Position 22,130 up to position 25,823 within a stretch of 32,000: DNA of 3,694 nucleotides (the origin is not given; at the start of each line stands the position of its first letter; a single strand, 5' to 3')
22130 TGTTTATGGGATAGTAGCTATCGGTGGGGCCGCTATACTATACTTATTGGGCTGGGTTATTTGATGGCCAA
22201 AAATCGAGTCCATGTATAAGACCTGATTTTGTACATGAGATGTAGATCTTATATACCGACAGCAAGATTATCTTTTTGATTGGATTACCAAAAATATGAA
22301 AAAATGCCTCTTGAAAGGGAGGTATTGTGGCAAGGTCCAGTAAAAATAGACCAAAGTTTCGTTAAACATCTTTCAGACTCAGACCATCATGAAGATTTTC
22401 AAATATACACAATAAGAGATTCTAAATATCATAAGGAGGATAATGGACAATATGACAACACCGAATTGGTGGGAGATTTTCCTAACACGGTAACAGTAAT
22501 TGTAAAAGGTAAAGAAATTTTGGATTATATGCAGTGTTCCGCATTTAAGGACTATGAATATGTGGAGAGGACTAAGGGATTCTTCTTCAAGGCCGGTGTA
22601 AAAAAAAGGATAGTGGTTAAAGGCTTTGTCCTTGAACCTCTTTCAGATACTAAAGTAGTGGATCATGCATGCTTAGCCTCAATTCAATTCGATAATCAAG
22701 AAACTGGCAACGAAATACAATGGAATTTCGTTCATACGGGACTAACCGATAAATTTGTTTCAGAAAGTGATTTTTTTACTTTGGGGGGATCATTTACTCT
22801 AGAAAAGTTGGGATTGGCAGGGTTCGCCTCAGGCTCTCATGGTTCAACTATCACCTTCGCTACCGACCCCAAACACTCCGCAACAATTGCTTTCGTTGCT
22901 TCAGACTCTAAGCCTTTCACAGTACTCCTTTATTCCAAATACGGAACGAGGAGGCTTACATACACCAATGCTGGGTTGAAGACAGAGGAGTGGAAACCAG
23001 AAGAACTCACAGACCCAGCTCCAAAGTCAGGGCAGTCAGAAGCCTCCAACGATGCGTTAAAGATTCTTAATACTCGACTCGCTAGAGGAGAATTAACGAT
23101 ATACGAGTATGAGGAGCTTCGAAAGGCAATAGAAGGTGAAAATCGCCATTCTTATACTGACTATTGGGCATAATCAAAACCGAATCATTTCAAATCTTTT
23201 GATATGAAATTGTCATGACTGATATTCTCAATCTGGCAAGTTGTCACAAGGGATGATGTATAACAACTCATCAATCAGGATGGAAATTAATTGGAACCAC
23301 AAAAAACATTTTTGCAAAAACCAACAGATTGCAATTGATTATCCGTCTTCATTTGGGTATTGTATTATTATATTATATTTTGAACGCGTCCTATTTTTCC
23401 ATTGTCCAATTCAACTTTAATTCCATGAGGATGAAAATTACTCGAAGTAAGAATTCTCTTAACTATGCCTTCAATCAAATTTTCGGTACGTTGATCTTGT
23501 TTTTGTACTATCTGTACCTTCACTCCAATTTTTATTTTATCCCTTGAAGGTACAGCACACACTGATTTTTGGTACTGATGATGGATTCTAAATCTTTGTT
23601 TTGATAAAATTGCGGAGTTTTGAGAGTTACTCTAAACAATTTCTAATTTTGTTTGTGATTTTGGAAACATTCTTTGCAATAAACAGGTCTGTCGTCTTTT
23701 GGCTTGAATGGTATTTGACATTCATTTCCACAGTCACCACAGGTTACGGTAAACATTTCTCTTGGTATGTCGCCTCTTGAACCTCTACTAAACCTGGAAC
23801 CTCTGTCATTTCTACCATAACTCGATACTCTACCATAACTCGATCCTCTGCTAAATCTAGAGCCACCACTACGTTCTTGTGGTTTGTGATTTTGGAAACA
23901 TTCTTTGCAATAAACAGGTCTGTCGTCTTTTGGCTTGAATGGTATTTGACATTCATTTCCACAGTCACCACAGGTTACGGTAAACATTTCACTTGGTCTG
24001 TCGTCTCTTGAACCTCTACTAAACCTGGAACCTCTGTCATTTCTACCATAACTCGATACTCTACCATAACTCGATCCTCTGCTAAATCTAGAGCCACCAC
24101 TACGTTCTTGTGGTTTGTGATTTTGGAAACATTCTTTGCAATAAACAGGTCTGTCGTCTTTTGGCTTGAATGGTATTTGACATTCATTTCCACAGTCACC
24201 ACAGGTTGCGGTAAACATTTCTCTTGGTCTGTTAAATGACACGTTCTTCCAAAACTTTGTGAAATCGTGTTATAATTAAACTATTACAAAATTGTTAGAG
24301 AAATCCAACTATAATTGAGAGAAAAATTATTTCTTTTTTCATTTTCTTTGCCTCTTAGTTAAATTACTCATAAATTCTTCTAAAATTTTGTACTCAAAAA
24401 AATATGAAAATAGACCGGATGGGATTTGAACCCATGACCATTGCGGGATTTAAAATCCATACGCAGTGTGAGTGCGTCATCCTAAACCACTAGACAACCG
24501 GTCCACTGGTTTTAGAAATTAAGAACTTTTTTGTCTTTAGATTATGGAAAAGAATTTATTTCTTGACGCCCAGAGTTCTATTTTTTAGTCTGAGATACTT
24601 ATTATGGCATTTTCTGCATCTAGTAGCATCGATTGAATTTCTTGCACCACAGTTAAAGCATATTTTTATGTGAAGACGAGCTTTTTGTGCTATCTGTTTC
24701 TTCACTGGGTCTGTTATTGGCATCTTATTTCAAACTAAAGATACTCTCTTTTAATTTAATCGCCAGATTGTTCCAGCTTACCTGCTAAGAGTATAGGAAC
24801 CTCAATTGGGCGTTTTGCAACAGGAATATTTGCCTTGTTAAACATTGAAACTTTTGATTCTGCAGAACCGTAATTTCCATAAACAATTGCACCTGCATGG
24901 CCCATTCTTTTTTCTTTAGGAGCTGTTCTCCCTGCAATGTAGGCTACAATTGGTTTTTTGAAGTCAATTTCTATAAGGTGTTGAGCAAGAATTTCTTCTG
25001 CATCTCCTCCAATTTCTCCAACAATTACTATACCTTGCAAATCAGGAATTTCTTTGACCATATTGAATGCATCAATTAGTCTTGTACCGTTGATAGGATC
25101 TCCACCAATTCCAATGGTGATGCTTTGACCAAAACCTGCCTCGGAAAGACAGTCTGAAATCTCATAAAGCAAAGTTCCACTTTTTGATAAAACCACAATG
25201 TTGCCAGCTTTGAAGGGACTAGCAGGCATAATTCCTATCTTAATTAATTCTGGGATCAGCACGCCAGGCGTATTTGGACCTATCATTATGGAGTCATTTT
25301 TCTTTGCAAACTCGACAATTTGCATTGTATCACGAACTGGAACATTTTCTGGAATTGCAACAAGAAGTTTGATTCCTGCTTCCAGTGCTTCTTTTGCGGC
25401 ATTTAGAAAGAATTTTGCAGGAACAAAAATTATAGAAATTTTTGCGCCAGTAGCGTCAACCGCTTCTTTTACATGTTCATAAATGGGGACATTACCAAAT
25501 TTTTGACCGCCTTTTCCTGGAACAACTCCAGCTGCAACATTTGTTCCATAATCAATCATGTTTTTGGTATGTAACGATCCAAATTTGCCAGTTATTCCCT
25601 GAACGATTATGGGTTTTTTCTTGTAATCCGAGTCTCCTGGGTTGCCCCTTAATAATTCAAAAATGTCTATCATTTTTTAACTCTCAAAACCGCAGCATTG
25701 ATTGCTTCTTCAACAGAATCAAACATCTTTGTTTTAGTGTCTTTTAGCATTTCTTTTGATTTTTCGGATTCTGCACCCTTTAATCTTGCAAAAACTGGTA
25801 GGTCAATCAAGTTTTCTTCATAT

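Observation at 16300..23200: A roughly 7-kb compositionally distinct block (40-50% GC against about 27-37% in the flanks) suggests a horizontally acquired island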

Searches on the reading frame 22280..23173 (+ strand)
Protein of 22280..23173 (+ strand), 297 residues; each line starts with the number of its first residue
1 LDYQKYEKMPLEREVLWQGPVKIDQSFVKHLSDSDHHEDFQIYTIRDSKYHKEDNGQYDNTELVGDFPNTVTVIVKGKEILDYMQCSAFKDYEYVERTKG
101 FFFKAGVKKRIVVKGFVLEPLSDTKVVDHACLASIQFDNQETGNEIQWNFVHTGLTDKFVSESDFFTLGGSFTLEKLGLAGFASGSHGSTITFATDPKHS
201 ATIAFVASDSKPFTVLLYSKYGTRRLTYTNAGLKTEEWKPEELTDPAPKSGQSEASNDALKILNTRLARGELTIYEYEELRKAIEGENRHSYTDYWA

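Call 6: search_protein_families(library=pfam, proteins=[window:22280-23173:+], max_evalue=0.01)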
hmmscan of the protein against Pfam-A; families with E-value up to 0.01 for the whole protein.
window:22280-23173:+ (297 aa): 1 family
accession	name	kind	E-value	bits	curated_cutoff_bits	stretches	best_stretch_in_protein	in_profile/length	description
PF09851.14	SHOCT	-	2.9e-05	24.1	27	1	258-284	1-27/28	Short C-terminal domain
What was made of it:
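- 22280..23173 (+): Protein with an unknown beta-rich N-terminal region and a C-terminal SHOCT domain. SHOCT at 24.1 bits, below the cut-off of 27 (call 6).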

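Call 7: search_protein_families(library=ncbifam, proteins=[window:22280-23173:+], max_evalue=0.01)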
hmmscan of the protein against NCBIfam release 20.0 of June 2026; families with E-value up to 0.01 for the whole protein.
window:22280-23173:+ (297 aa): 0 families

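Call 51: search_protein_families(library=padloc, proteins=[window:22280-23173:+], max_evalue=0.01)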
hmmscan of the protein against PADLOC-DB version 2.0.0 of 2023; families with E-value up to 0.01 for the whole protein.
window:22280-23173:+ (297 aa): 0 families

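Call 52: search_protein_families(library=phrogs, proteins=[window:22280-23173:+], max_evalue=0.01)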
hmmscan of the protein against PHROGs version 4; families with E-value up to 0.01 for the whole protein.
window:22280-23173:+ (297 aa): 0 families

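Call 65: find_related_loci(query=window:22280-23173:+, collection=viral_contigs, flank=10000)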
Query window:22280-23173:+ (297 aa) in viral_contigs; peptide patterns used: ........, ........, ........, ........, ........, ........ (x = any residue, [..] = any of these).
3 stretches matched a pattern, but none encodes a relative of the query by tblastn (E <= 1e-3).

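Call 71: search_solved_structures(query=window:22280-23173:+, max_evalue=1)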
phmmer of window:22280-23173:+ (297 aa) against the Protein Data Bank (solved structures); distinct sequences matched with E-value up to 1: 1.
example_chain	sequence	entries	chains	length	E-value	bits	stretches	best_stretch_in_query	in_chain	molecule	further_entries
7q47_A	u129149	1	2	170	0.21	14.1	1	192-291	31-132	Endolysin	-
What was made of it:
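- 22280..23173 (+): No PDB, PADLOC or PHROG match (calls 51, 52, 71).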

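Call 81: predict_structure(protein=window:22280-23173:+)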
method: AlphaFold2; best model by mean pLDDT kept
length: 297 residues; sequences in the alignment: 1
mean_pLDDT: 40.5   pTM: 0.26
mean pLDDT of the five models: 40.5, 34.3, 33.8, 32.3, 26.9
residues with pLDDT >= 90: 1; 70-90: 26; 50-70: 19; < 50: 251
segments of 3 or more residues with pLDDT < 50: 1-211, 214-223, 230-233, 239-251, 288-297
pLDDT, mean of each block of 10 residues (from residue 1): 26 31 41 41 34 37 39 33 30 25 26 31 34 35 34 33 29 33 33 34 39 47 49 50 40 63 85 82 62 37
secondary structure, 60 per line:
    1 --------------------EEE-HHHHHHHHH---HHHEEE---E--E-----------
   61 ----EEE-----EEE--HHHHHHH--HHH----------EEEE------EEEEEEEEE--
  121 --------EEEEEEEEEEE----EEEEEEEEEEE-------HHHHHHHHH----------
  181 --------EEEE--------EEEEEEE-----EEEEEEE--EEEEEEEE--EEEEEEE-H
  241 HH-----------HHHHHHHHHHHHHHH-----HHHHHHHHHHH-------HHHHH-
elements in order: E21-23 H25-33 E40-42 E65-67 E73-75 H78-84 E100-103 E110-118 E129-139 E144-154 H162-170 E189-192 E201-207 E213-219 E222-229 E232-238 H254-268 H274-284 H292-296

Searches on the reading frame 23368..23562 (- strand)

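Call 25: search_protein_families(library=pfam, proteins=[window:23368-23562:-], max_evalue=0.001)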
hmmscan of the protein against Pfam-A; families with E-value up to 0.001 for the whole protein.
window:23368-23562:- (64 aa): 1 family
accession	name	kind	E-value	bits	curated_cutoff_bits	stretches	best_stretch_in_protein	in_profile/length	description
PF09962.14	DUF2196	-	5.4e-28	97.2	25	1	5-63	3-61/61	Uncharacterized conserved protein (DUF2196)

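Call 51: search_protein_families(library=padloc, proteins=[window:23368-23562:-], max_evalue=0.01)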
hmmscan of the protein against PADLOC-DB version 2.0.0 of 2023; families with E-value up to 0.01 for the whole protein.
window:23368-23562:- (64 aa): 0 families

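Call 52: search_protein_families(library=phrogs, proteins=[window:23368-23562:-], max_evalue=0.01)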
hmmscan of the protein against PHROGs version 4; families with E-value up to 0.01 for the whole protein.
window:23368-23562:- (64 aa): 0 families

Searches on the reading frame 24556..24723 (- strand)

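Call 25: search_protein_families(library=pfam, proteins=[window:24556-24723:-], max_evalue=0.001)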
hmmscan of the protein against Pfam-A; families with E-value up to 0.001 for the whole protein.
window:24556-24723:- (55 aa): 2 families
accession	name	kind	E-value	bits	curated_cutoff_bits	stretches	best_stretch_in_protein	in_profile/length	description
PF01020.24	Ribosomal_L40e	-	2.7e-05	24.4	23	1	6-47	3-47/50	Ribosomal L40e family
PF13240.11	Zn_Ribbon_1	-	0.00085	19.5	25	0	22-41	2-21/23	zinc-ribbon domain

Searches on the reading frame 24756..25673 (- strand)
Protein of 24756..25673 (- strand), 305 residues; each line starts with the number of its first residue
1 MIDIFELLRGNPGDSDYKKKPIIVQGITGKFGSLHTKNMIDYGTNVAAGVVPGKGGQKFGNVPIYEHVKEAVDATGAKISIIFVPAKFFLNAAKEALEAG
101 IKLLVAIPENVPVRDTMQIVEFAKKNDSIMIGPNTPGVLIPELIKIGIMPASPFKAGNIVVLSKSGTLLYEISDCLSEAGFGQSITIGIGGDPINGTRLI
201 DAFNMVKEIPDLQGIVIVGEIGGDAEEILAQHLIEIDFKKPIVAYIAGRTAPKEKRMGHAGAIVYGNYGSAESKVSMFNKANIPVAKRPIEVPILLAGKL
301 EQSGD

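Call 25: search_protein_families(library=pfam, proteins=[window:24756-25673:-], max_evalue=0.001)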
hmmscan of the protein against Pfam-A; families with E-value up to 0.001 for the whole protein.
window:24756-25673:- (305 aa): 4 families
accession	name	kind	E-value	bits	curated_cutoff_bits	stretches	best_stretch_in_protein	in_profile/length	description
PF02629.25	CoA_binding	-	9.3e-25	87.7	22.3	1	18-109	2-96/97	CoA binding domain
PF00549.24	Ligase_CoA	-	1.3e-16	61.4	24.5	1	162-276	1-120/128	CoA-ligase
PF13607.11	Succ_CoA_lig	-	1.3e-06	28.7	27.4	1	156-264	1-107/138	Succinyl-CoA ligase like flavodoxin domain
PF13380.12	CoA_binding_2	-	4.5e-05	24.3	22.8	1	29-139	13-114/116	CoA binding domain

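Call 26: find_homologous_proteins(query=window:24756-25673:-, max_evalue=1e-60)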
Query window:24756-25673:- (305 aa): 7932 proteins with E <= 1e-60 among 8000 candidates; the best 120 are listed.
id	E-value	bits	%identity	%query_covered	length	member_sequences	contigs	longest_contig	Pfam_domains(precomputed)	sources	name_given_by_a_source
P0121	2.5e-193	659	100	100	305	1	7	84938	PF00549.25,PF02629.26,PF13607.12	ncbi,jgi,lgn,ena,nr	ncbi:MAG: succinate--CoA ligase subunit alpha [Thaumarchaeota archaeon]|nr:succinate--CoA ligase sub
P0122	1.9e-192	656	100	100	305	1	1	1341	PF00549.25,PF02629.26,PF13607.12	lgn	-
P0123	4.8e-192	655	99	100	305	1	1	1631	PF00549.25,PF02629.26,PF13607.12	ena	-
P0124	1.8e-191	653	99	100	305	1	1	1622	PF00549.25,PF02629.26,PF13607.12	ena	-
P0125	5.9e-190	648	99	100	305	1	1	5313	PF00549.25,PF02629.26,PF13607.12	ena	-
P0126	1.4e-189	647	98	100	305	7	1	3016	PF00549.25,PF02629.26,PF13607.12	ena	-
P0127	6.3e-189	645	97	100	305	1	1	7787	PF00549.25,PF02629.26,PF13607.12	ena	-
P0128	1.0e-188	644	97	100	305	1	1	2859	PF00549.25,PF02629.26,PF13607.12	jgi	-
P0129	1.1e-188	644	97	100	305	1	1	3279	PF00549.25,PF02629.26,PF13607.12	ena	-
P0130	1.1e-188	644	97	100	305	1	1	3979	PF00549.25,PF02629.26,PF13607.12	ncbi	-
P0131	1.3e-188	644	97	100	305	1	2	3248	PF00549.25,PF02629.26,PF13607.12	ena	-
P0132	1.3e-188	643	97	100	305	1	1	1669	PF00549.25,PF02629.26,PF13607.12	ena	-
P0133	1.4e-188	643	97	100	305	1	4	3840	PF00549.25,PF02629.26,PF13607.12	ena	-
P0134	2.3e-188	643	98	100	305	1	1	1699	PF00549.25,PF02629.26,PF13607.12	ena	-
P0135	4.4e-188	642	96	100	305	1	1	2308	PF00549.25,PF02629.26,PF13607.12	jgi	-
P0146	2.0e-186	636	96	100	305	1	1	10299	PF00549.25,PF02629.26,PF13607.12,PF13380.13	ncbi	-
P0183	5.7e-164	563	85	99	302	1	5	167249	PF00549.25,PF02629.26,PF13380.13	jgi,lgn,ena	-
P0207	2.9e-161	554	82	100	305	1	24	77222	PF00549.25,PF02629.26,PF13380.13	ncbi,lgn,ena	-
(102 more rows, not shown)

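Call 27: find_encoding_contigs(protein=P0146, flank=10000, max_places=2)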
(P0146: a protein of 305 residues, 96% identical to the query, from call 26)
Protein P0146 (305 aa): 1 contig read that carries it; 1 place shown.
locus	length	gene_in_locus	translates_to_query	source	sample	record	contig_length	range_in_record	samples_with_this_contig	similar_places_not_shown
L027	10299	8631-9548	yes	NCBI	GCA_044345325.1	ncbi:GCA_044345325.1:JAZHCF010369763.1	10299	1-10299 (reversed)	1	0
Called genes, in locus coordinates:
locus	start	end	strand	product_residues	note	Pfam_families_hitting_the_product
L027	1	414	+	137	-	?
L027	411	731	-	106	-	PF11699:CENP-C_C (weak), PF07883:Cupin_2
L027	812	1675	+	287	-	PF00763:THF_DHG_CYH, PF02882:THF_DHG_CYH_C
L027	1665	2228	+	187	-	PF01812:5-FTHF_cyc-lig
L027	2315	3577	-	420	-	PF02844:GARS_N, PF01071:GARS_A, PF02843:GARS_C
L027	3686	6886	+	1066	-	PF00133:tRNA-synt_1, PF01921:tRNA-synt_1f (faint), PF09334:tRNA-synt_1g, PF01406:tRNA-synt_1e, PF09334:tRNA-synt_1g, PF08264:Anticodon_1, PF19302:DUF5915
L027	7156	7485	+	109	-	-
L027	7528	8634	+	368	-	PF02786:CPSase_L_D2 (weak), PF08442:ATP-grasp_2, PF13549:ATP-grasp_5, PF24948:Citrate_synth_N, PF00549:Ligase_CoA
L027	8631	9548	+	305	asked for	PF02629:CoA_binding, PF13380:CoA_binding_2 (faint), PF00549:Ligase_CoA, PF13607:Succ_CoA_lig (weak)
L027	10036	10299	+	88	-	?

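Call 28: find_encoding_contigs(protein=P0183, flank=10000, max_places=2)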
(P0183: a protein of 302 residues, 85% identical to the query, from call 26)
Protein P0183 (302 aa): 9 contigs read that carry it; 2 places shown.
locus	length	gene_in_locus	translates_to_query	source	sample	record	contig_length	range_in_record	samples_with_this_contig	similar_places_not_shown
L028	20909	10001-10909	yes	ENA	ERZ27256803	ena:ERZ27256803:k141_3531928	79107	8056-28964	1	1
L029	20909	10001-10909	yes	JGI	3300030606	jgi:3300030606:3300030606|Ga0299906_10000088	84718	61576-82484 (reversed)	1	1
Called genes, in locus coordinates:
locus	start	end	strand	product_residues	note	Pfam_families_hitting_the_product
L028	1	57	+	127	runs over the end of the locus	-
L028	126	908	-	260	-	PF00056:Ldh_1_N, PF02866:Ldh_1_C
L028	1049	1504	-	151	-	PF00571:CBS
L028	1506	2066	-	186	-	PF00127:Copper-bind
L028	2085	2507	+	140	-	-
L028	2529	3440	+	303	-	PF00571:CBS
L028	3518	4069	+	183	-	PF00571:CBS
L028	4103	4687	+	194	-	-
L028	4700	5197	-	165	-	PF27746:Small_heat_shock_put (weak), PF00011:HSP20, PF17886:ArsA_HSP20 (weak)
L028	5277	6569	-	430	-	PF00324:AA_permease, PF13520:AA_permease_2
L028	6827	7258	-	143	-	PF00582:Usp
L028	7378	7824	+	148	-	PF00571:CBS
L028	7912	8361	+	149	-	-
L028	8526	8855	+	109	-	-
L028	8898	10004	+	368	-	PF02786:CPSase_L_D2 (weak), PF08442:ATP-grasp_2, PF13549:ATP-grasp_5, PF24948:Citrate_synth_N (weak), PF00549:Ligase_CoA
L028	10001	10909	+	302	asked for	PF02629:CoA_binding, PF13380:CoA_binding_2 (weak), PF00549:Ligase_CoA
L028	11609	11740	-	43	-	-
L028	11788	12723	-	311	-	PF08271:Zn_Ribbon_TF, PF00382:TFIIB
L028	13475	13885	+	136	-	PF00571:CBS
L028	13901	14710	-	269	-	-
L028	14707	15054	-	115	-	-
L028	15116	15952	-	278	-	PF01978:TrmB, PF11495:TrmB_EBD_N (weak)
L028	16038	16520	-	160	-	PF13646:HEAT_2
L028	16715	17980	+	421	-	PF00892:EamA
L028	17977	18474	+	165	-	PF13646:HEAT_2 (weak)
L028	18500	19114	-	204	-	-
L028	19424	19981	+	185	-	-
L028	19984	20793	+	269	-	-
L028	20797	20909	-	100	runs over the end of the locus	-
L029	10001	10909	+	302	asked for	PF02629:CoA_binding, PF13380:CoA_binding_2 (weak), PF00549:Ligase_CoA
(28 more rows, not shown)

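Call 94: find_encoding_contigs(protein=P0207, flank=10000, max_places=1)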
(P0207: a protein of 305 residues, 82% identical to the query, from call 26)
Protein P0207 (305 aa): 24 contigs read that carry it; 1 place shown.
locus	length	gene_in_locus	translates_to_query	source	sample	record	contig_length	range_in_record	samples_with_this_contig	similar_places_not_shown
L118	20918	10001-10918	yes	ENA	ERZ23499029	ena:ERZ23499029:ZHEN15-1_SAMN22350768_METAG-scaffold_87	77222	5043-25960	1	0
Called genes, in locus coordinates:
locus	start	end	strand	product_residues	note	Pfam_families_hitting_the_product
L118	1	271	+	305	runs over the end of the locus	PF00382:TFIIB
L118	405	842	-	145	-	PF00582:Usp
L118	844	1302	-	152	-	PF00582:Usp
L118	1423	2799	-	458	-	PF05368:NmrA, PF01073:3Beta_HSD (weak), PF01370:Epimerase, PF13460:NAD_binding_10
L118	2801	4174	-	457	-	PF00070:Pyr_redox (faint), PF01134:GIDA (faint), PF01266:DAO (weak), PF01593:Amino_oxidase, PF03486:HI0933_like (faint), PF13450:NAD_binding_8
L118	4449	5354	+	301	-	-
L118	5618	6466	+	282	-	PF02607:B12-binding_2, PF02310:B12-binding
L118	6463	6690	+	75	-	-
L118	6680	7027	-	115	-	-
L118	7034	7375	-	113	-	-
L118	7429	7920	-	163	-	PF08349:DUF1722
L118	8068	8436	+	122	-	PF01243:PNPOx_N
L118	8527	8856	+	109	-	-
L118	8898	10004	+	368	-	PF02786:CPSase_L_D2 (weak), PF08442:ATP-grasp_2, PF13549:ATP-grasp_5, PF24948:Citrate_synth_N, PF00549:Ligase_CoA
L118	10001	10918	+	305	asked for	PF02629:CoA_binding, PF13380:CoA_binding_2 (weak), PF00549:Ligase_CoA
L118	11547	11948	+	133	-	PF00571:CBS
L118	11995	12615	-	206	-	PF25129:Pyr4-TMTC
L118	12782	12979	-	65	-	PF00313:CSD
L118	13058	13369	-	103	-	PF01176:eIF-1a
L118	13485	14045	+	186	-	PF03692:CxxCxxCC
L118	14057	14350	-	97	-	-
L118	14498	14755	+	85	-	PF02148:zf-UBP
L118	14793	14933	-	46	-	-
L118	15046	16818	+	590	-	PF08439:Peptidase_M3_N (faint), PF01432:Peptidase_M3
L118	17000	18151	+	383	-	-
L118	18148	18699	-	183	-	PF01862:PvlArgDC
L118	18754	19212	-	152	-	PF00578:AhpC-TSA, PF08534:Redoxin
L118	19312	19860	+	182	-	-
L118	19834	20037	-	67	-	-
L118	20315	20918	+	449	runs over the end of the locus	PF00270:DEAD, PF00271:Helicase_C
